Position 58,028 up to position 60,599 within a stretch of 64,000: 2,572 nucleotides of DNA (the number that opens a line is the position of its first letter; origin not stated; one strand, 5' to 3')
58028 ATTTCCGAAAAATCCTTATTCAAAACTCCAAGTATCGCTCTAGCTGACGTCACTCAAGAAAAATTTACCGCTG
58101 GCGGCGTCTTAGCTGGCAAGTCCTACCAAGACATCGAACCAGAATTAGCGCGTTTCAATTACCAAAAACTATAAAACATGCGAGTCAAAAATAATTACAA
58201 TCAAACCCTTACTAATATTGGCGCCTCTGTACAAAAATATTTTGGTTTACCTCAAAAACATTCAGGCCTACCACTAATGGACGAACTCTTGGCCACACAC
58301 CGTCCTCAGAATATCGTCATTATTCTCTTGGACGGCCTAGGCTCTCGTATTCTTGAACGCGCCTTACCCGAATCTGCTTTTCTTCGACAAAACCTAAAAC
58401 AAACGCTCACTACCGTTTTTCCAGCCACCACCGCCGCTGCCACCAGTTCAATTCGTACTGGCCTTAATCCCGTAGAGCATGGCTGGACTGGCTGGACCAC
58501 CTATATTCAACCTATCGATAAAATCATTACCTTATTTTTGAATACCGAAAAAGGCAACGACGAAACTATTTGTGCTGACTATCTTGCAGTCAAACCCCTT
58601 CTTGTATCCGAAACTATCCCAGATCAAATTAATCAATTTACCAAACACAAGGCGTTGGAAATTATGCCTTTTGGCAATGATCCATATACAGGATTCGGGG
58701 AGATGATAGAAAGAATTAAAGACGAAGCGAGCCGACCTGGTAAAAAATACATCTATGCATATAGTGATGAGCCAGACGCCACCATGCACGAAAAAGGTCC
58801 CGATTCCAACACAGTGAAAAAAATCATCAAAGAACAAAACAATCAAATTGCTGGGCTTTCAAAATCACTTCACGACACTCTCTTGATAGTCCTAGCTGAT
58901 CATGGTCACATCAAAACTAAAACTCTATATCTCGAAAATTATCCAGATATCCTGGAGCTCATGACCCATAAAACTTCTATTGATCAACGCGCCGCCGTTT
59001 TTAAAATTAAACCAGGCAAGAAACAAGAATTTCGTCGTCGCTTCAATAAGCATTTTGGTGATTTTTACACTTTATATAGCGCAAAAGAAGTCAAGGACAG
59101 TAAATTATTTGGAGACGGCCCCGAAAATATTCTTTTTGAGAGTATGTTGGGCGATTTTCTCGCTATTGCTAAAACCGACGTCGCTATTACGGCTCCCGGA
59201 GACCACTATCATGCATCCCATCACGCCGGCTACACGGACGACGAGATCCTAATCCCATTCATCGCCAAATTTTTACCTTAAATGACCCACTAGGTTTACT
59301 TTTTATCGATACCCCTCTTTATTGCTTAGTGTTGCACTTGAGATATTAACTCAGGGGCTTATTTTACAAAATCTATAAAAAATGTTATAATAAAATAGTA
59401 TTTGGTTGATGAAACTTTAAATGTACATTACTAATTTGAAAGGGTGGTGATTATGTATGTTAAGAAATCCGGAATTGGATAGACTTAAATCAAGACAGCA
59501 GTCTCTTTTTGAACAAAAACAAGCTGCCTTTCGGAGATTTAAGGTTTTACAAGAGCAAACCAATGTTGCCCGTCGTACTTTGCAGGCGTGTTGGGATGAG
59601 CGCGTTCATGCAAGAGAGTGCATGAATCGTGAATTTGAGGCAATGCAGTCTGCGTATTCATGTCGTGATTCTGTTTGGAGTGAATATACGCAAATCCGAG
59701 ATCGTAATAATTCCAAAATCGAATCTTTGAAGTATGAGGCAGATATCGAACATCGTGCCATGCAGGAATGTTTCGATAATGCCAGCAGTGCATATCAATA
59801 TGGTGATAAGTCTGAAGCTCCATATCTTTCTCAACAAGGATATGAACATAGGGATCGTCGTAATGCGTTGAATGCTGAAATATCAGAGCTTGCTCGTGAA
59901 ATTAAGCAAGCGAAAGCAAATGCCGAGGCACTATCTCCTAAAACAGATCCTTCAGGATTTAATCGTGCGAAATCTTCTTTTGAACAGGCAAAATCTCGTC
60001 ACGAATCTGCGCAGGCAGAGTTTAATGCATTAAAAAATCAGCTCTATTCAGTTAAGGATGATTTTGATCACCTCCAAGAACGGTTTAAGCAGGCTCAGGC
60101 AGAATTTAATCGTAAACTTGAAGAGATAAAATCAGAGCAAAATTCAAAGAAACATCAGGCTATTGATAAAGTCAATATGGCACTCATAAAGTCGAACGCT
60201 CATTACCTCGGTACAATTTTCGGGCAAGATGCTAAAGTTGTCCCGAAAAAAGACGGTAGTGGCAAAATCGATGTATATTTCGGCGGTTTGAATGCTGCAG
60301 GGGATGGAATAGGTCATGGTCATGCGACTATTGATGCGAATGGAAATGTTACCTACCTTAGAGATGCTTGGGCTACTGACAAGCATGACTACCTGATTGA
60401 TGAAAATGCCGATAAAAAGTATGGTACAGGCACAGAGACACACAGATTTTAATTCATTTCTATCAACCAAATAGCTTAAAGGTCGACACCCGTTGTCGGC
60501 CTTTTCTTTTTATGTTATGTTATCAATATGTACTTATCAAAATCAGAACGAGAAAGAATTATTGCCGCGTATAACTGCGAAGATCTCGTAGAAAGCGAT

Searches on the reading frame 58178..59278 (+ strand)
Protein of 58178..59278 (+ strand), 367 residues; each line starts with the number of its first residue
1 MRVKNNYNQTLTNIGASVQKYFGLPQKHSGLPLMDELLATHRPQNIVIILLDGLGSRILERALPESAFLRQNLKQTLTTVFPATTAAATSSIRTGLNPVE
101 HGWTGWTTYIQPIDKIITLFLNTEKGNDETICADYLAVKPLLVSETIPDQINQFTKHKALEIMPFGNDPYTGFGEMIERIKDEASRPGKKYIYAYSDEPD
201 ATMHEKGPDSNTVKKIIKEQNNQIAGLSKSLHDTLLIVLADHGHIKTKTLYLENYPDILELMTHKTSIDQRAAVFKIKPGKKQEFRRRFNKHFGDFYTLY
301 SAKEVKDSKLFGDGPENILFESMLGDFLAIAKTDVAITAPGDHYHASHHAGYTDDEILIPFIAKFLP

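Call 62: search_protein_families(library=pfam, proteins=[window:58178-59278:+], max_evalue=0.00001)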
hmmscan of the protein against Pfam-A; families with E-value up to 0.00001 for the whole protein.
window:58178-59278:+ (367 aa): 1 family
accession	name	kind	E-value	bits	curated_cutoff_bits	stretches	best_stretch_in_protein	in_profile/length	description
PF01663.27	Phosphodiest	-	1e-21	78.4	23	2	186-340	159-326/342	Type I phosphodiesterase / nucleotide pyrophosphatase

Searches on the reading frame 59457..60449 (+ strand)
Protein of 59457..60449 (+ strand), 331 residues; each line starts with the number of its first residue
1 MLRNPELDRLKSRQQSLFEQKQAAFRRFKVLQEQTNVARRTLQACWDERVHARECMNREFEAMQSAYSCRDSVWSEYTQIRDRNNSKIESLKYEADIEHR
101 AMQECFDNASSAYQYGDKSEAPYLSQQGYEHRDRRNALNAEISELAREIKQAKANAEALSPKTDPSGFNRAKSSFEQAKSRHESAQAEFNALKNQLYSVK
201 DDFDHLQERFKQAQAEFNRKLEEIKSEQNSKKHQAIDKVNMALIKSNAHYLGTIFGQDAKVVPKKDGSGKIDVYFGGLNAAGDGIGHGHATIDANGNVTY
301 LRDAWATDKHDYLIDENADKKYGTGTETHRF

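Call 62: search_protein_families(library=pfam, proteins=[window:59457-60449:+], max_evalue=0.00001)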
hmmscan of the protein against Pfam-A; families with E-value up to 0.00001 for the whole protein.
window:59457-60449:+ (331 aa): 1 family
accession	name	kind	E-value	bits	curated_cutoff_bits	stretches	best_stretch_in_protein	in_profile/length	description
PF08590.15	DUF1771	-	2.8e-10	40.8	28.7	1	91-141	4-54/64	Domain of unknown function (DUF1771)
